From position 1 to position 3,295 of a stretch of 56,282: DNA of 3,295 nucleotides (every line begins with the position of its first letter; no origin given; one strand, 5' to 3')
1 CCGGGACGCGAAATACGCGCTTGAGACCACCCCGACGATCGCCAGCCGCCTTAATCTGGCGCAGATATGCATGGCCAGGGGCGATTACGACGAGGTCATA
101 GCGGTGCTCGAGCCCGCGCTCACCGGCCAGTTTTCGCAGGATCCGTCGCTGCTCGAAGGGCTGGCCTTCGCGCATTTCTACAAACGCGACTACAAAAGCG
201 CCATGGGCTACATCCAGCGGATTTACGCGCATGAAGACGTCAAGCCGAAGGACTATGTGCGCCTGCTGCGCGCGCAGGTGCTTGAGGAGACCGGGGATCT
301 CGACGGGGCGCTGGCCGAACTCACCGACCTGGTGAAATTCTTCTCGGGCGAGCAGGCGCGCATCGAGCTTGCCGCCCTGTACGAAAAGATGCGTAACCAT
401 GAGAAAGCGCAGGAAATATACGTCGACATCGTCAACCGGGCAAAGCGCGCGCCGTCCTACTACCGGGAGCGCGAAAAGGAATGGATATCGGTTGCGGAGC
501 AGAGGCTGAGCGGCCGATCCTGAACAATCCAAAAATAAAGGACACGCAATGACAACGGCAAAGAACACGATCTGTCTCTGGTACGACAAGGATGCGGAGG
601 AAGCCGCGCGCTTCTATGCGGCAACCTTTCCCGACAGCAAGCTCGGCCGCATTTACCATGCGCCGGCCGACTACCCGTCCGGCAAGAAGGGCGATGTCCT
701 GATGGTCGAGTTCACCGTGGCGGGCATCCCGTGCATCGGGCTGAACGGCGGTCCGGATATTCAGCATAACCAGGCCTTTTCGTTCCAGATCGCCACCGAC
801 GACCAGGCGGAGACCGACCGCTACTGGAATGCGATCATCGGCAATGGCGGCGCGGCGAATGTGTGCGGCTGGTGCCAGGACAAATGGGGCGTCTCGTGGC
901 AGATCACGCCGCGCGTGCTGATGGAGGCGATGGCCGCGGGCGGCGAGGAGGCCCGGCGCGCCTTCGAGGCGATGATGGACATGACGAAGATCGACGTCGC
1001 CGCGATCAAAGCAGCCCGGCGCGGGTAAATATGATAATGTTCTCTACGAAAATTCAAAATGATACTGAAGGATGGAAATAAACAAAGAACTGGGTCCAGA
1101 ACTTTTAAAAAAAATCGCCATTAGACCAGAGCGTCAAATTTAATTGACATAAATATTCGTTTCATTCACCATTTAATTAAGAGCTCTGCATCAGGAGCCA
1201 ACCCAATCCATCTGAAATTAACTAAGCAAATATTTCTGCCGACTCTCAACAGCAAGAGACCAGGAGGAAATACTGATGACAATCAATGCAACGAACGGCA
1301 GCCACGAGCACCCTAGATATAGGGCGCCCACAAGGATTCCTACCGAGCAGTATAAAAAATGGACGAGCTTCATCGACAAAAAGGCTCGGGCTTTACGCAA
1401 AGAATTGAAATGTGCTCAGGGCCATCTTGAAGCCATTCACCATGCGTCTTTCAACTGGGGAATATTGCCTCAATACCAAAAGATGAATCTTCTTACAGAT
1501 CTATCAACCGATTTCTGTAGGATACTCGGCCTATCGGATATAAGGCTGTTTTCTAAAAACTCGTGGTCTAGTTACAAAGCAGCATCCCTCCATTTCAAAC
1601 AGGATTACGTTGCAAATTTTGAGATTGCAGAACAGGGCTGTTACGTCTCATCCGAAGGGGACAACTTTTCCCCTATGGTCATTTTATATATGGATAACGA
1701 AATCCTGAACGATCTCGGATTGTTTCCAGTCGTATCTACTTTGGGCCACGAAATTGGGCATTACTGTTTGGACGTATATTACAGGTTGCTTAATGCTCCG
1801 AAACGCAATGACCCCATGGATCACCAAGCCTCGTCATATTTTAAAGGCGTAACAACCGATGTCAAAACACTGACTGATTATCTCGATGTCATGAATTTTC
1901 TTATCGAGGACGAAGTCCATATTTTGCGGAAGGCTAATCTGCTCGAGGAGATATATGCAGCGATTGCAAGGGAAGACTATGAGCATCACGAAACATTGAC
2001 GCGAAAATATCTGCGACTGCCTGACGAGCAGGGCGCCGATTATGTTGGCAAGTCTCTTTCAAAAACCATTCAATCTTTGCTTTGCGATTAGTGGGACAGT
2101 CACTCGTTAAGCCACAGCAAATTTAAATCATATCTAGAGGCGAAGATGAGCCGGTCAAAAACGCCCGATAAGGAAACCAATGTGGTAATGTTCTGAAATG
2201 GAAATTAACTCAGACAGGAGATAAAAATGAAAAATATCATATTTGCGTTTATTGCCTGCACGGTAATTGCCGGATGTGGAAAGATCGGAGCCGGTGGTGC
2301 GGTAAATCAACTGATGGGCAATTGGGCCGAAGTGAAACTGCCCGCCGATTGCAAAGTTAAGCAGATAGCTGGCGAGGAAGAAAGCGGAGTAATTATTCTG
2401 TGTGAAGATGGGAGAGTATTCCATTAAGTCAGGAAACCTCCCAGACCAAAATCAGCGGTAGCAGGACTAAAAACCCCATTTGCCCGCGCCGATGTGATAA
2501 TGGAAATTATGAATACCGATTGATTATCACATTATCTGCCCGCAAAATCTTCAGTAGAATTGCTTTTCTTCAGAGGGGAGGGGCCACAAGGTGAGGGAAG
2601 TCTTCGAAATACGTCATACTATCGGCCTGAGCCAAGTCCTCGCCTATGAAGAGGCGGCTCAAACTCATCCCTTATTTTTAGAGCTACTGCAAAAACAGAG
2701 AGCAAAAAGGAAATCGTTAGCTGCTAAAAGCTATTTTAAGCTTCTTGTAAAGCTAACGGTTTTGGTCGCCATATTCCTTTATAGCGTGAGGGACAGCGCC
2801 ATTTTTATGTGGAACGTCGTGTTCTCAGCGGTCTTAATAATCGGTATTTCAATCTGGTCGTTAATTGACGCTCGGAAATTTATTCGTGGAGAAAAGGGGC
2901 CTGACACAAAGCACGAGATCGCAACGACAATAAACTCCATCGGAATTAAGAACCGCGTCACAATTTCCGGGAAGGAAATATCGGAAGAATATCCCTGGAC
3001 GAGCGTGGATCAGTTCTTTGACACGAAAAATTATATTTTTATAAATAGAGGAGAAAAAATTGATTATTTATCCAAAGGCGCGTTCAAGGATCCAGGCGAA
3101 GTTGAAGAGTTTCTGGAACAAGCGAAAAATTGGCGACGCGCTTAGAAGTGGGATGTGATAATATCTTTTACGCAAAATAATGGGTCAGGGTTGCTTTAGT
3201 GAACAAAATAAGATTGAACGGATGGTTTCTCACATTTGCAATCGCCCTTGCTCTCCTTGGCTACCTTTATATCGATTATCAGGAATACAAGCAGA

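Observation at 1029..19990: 19-kb low-GC island of envelope-targeted Sel1/ankyrin repeat proteins with no visible mobility genes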

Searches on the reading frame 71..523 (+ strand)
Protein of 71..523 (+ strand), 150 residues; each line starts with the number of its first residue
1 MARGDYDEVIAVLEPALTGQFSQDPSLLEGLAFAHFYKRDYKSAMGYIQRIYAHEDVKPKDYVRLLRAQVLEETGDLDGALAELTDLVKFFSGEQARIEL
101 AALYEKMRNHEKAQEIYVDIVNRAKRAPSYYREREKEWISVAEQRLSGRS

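Call 4: search_protein_families(library=pfam, proteins=[window:71-523:+], max_evalue=0.01)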
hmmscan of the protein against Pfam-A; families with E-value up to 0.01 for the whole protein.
window:71-523:+ (150 aa): 13 families
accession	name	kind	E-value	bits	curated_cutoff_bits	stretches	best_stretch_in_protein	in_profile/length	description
PF13428.12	TPR_14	-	1.6e-09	37.9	23.5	0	64-91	4-31/44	Tetratricopeptide repeat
PF14559.12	TPR_19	-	8.4e-09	36.1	25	0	1-51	2-51/68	Tetratricopeptide repeat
PF07719.23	TPR_2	-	1.5e-06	28.3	27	0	27-52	3-28/34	Tetratricopeptide repeat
PF12895.13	ANAPC3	-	7.3e-05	23.4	27.2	0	4-84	3-79/82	Anaphase-promoting complex, cyclosome, subunit 3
PF13174.12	TPR_6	-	0.00014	22.7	26.3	0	63-89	2-28/33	Tetratricopeptide repeat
PF12569.14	NatA_aux_su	-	0.00023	20.7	33.3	1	65-136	8-80/515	N-terminal acetyltransferase A, auxiliary subunit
PF13176.12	TPR_7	-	0.00034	20.9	27.9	0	99-119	4-24/36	Tetratricopeptide repeat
PF13181.12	TPR_8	-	0.00072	20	25.7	0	96-117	3-24/34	Tetratricopeptide repeat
PF13432.12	TPR_16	-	0.00083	20.2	32.7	0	34-88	6-58/65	Tetratricopeptide repeat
PF13424.12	TPR_12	-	0.0015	19.1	30.1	0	98-128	7-37/77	Tetratricopeptide repeat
PF00515.34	TPR_1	-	0.0056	16.9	27.8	0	98-115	5-22/34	Tetratricopeptide repeat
PF20308.4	TPR-S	-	0.0063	17.5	27.6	0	40-106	1-62/102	Tetratricopeptide Repeats-Sensor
PF07721.20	TPR_4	-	0.0093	16.9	27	0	63-84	3-24/26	Tetratricopeptide repeat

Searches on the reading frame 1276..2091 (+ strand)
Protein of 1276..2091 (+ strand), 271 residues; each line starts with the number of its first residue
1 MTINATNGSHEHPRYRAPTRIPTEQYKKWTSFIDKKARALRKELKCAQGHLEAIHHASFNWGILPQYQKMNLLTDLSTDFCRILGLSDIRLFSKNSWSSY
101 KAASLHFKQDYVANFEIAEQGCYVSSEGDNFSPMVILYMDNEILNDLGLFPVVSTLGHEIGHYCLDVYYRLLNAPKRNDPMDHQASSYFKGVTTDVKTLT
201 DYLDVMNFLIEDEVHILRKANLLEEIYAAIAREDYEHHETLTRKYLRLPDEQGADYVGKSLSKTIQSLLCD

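Call 4: search_protein_families(library=pfam, proteins=[window:1276-2091:+], max_evalue=0.01)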
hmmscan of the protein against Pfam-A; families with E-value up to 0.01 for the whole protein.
window:1276-2091:+ (271 aa): 0 families

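Call 31: search_protein_families(library=ncbifam, proteins=[window:1276-2091:+], max_evalue=0.1)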
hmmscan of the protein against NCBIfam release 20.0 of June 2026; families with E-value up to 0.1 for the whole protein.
window:1276-2091:+ (271 aa): 0 families

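Call 32: search_protein_families(library=phrogs, proteins=[window:1276-2091:+], max_evalue=0.01)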
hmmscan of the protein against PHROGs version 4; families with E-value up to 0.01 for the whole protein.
window:1276-2091:+ (271 aa): 0 families

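Call 40: list_cluster_members(proteins=[window:1276-2088:+, window:3612-4412:-, window:4731-8195:+, window:8195-9571:+, window:9586-10242:+, window:10275-10832:-, window:10952-11563:+, window:14996-15862:+, window:15895-18942:+, window:18980-19486:+])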
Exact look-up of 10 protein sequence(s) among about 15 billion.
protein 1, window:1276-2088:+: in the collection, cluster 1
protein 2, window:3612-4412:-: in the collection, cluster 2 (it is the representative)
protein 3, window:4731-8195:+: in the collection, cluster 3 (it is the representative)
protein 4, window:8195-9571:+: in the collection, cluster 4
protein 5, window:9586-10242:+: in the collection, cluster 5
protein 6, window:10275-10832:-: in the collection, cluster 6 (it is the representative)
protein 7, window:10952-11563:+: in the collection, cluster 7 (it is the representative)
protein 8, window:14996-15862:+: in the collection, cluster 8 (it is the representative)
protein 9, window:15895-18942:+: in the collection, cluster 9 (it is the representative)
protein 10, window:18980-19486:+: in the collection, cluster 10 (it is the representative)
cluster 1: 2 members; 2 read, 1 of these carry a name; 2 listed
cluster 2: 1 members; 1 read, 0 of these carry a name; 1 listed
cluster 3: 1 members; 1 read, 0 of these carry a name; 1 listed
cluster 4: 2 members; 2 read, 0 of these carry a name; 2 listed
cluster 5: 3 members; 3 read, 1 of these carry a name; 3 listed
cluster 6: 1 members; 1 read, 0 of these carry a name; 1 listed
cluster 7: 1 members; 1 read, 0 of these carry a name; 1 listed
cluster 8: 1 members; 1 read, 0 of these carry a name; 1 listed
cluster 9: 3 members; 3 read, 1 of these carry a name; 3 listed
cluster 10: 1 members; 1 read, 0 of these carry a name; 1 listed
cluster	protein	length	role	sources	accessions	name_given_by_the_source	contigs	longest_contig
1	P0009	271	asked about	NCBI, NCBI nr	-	-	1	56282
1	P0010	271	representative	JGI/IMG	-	hypothetical protein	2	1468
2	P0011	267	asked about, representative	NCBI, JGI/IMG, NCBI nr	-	-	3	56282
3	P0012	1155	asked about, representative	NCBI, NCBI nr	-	-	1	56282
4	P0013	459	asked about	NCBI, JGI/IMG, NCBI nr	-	-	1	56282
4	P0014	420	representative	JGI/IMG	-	-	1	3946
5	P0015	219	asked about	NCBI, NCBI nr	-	-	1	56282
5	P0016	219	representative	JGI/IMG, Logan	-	TPR repeat protein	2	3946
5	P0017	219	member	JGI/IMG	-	-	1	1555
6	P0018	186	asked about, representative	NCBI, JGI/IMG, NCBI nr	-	-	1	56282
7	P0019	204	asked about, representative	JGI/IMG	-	-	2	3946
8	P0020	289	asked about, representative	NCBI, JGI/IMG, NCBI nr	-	-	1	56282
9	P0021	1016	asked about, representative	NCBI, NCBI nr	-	-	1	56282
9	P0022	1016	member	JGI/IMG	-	TPR repeat protein/ankyrin repeat protein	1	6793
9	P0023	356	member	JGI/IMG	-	-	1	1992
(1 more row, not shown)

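Call 53: search_solved_structures(query=window:1276-2091:+, max_evalue=1)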
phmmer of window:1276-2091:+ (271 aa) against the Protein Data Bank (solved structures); distinct sequences matched with E-value up to 1: 6.
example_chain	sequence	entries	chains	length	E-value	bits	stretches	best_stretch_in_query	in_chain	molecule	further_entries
5wb4_A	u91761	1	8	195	0.017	17.6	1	191-265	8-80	N-acetylglucosaminyldiphosphoundecaprenol N-acetyl-beta-D-mannosaminyltransferase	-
5wfg_A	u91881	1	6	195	0.017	17.6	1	191-265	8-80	N-acetylglucosaminyldiphosphoundecaprenol N-acetyl-beta-D-mannosaminyltransferase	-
7mpk_A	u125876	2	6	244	0.027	17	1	191-265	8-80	N-acetylglucosaminyldiphosphoundecaprenol N-acetyl-beta-D-mannosaminyltransferase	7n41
4xgc_F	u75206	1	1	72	0.38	13.2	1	18-53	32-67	Origin recognition complex subunit 6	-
1on4_A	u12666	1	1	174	0.55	12.7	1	158-223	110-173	Sco1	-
1xzo_A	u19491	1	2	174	0.55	12.7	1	158-223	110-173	Hypothetical protein ypmQ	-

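Call 58: find_encoding_contigs(protein=P0022, flank=10000)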
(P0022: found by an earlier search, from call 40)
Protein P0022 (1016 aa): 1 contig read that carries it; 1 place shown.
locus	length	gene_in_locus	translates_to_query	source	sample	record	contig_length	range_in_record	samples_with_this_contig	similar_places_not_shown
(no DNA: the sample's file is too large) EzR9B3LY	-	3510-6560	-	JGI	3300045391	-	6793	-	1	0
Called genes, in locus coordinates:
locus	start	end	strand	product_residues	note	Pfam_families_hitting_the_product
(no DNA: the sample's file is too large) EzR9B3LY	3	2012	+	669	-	?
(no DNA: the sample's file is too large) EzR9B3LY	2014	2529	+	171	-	-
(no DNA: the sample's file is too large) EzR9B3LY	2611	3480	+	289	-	-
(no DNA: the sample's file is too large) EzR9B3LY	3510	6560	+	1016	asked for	PF12796:Ank_2 (faint), PF08238:Sel1, PF13637:Ank_4 (faint), PF00023:Ank (faint)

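Call 59: find_encoding_contigs(protein=P0016, flank=10000)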
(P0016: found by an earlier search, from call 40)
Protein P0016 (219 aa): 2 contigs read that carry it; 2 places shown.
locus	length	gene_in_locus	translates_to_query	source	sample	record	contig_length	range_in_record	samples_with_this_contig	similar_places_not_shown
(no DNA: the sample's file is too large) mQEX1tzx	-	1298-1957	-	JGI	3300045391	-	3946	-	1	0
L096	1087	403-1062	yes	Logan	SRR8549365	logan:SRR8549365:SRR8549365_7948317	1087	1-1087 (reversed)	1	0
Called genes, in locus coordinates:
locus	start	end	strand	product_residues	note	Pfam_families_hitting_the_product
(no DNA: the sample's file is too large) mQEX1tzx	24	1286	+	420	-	PF13226:DUF4034 (weak)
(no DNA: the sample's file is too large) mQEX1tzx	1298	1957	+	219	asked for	PF08238:Sel1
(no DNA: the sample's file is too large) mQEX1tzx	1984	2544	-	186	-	-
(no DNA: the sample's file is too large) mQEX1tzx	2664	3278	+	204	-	PF06689:zf-C4_ClpX (faint)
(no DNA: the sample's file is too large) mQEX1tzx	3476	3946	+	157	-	?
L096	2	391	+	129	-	?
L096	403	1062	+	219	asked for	PF08238:Sel1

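Call 66: search_protein_families(library=pfam, proteins=[window:1276-2091:+], max_evalue=1)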
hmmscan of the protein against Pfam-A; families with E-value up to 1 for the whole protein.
window:1276-2091:+ (271 aa): 0 families

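Call 73: search_protein_representatives(protein=window:1276-2091:+)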
Query: 271 residues. Proteins with E-value up to 0.001 (for the whole library): 3; up to 1e-10: 3; up to 1e-30: 2. The best 3 are listed.
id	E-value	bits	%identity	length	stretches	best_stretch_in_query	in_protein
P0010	3.9e-183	623.0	100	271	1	1-271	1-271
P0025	1.4e-50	188.4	39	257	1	25-266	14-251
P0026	1.9e-24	102.8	32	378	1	29-264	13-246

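Call 80: predict_structure(alignment_id=A3)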
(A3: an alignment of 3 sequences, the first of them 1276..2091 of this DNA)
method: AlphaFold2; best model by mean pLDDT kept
length: 271 residues; sequences in the alignment: 3
mean_pLDDT: 67.9   pTM: 0.68
mean pLDDT of the five models: 67.9, 67.9, 52.8, 49.0, 43.0
residues with pLDDT >= 90: 21; 70-90: 120; 50-70: 68; < 50: 62
segments of 3 or more residues with pLDDT < 50: 1-21, 107-118, 120-122, 124-127, 182-187, 189-193, 202-205, 207-209
pLDDT, mean of each block of 10 residues (from residue 1): 28 37 66 88 82 89 87 85 72 67 50 44 49 63 79 86 71 56 48 49 49 70 87 86 73 86 88 61
secondary structure, 60 per line:
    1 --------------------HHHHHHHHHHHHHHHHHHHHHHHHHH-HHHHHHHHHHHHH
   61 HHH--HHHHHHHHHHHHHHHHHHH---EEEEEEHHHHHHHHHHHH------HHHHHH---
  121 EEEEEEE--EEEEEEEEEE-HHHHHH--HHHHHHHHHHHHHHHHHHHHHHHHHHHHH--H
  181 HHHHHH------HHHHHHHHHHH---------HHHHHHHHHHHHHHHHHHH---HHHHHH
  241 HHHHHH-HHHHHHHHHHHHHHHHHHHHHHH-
elements in order: H21-46 H48-63 H66-84 E88-93 H94-105 H112-117 E121-127 E130-139 H141-146 H149-177 H180-186 H193-203 H213-231 H235-246 H248-270

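Call 83: fold_search(model_id=the predicted structure, library=pdb)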
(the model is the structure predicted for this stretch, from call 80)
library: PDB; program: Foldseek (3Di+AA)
matches with E <= 10: 198; with E <= 0.001: 0
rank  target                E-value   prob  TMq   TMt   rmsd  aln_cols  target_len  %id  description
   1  7x8v_A                5.1e-01  0.16  0.16  0.22  23.0       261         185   10  Cooperative regulation of PBI1 and MAPKs controls WRKY45 transcription factor in rice immunity (released 2022-04-06)
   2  7x8v_E                5.9e-01  0.11  0.13  0.18  21.2       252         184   11  Cooperative regulation of PBI1 and MAPKs controls WRKY45 transcription factor in rice immunity (released 2022-04-06)
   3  8oyy_B                8.3e-01  0.10  0.14  0.15  18.3       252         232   13  De novo designed soluble GPCR-like fold GLF_32 (released 2023-10-18)
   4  8oyy_A                8.3e-01  0.09  0.16  0.18  20.5       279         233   12  De novo designed soluble GPCR-like fold GLF_32 (released 2023-10-18)
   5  3ma9_A                1.0e+00  0.11  0.16  0.20  19.7       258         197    7  Crystal structure of gp41 derived protein complexed with fab 8066 (released 2010-12-01)
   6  8z7a_E                1.1e+00  0.07  0.15  0.17  21.8       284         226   10  Open Barrel Structure of Translin from Trichoderma virens (released 2025-04-23)
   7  6z0c_A                1.2e+00  0.11  0.17  0.21  23.6       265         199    9  Structure of in silico modelled artificial Maquette-3 protein (released 2021-03-17)
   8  8z7a_F                1.4e+00  0.06  0.15  0.17  21.9       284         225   10  Open Barrel Structure of Translin from Trichoderma virens (released 2025-04-23)
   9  8fbk                  1.6e+00  0.07  0.16  0.18  17.2       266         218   11  Improving the secretion of designed protein assemblies through negative design of cryptic transmembrane domains (released 2023-03-22)
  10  8z7a_C                1.6e+00  0.06  0.15  0.17  22.2       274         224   11  Open Barrel Structure of Translin from Trichoderma virens (released 2025-04-23)
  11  8to0_z0               1.6e+00  0.03  0.12  0.12  35.5       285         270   14  48-nm repeating structure of doublets from mouse sperm flagella (released 2023-11-01)
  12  2l6f_MODEL_1_A        1.7e+00  0.08  0.14  0.20  21.9       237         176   10  NMR Solution structure of FAT domain of FAK complexed with LD2 and LD4 motifs of PAXILLIN (released 2012-05-30)
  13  7ytb_A                1.7e+00  0.05  0.15  0.15  18.3       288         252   11  Crystal structure of Kin4B8 (released 2023-03-15)
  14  6z0c_C                1.8e+00  0.09  0.17  0.22  24.0       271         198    9  Structure of in silico modelled artificial Maquette-3 protein (released 2021-03-17)
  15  9wey_R                1.8e+00  0.04  0.14  0.13  21.4       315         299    8  Structure of HCMV UL33 in complex with human Gs protein (released 2026-02-25)
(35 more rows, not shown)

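Call 84: find_encoding_contigs(protein=P0025, flank=10000)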
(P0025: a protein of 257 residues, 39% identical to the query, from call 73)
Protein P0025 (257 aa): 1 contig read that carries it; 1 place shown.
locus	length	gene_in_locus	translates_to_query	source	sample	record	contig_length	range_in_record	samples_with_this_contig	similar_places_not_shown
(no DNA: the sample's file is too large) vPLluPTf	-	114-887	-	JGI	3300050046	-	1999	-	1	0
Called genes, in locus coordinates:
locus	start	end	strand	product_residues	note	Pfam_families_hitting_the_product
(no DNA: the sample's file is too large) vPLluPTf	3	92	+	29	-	?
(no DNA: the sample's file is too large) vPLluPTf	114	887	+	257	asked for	-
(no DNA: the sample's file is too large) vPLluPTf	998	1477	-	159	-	-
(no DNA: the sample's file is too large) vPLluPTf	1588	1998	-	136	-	?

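Call 85: find_encoding_contigs(protein=P0026, flank=10000)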
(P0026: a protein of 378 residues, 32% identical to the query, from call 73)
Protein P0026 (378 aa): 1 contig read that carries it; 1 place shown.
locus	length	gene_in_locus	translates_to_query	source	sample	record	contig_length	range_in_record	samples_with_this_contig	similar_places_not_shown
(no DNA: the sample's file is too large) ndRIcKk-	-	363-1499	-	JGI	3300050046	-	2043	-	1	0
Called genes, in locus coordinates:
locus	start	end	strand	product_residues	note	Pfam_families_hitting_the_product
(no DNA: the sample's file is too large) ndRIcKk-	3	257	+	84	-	?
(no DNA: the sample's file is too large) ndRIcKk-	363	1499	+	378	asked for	-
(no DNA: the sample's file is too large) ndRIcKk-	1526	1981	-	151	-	PF07603:Lcl_C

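Call 95: find_encoding_contigs(protein=P0010, flank=10000)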
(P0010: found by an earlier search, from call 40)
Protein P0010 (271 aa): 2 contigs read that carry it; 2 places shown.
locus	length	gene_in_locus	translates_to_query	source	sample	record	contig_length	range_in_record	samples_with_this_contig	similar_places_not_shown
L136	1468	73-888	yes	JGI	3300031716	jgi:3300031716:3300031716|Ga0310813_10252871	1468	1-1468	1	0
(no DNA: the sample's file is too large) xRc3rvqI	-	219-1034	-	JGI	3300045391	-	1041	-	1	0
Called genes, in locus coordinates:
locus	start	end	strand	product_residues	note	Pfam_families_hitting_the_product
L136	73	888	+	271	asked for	-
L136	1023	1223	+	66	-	-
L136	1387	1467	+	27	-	?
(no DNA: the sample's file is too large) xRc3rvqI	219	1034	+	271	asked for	-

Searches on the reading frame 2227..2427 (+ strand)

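Call 66: search_protein_families(library=pfam, proteins=[window:2227-2427:+], max_evalue=1)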
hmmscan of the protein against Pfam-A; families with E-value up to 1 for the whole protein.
window:2227-2427:+ (66 aa): 1 family
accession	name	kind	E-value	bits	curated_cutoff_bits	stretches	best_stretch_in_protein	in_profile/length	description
PF08303.17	tRNA_lig_kinase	-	0.13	12.8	22.7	1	12-37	6-30/168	tRNA ligase kinase domain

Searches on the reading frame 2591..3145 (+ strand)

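Call 4: search_protein_families(library=pfam, proteins=[window:2591-3145:+], max_evalue=0.01)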
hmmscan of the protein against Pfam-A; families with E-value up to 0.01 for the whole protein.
window:2591-3145:+ (184 aa): 1 family
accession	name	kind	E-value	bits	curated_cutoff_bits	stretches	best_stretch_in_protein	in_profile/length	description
PF14317.12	YcxB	-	6.7e-05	23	23.3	1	121-177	4-60/61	YcxB-like protein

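Call 31: search_protein_families(library=ncbifam, proteins=[window:2591-3145:+], max_evalue=0.1)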
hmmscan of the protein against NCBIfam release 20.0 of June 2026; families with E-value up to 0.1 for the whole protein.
window:2591-3145:+ (184 aa): 1 family
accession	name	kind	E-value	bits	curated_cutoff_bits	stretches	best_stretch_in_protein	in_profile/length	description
NF037996.1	B-4DMT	subfamily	0.024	14.4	100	1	55-111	18-73/139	B-4DMT family transporter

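Call 32: search_protein_families(library=phrogs, proteins=[window:2591-3145:+], max_evalue=0.01)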
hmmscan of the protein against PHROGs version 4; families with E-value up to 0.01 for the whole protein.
window:2591-3145:+ (184 aa): 0 families
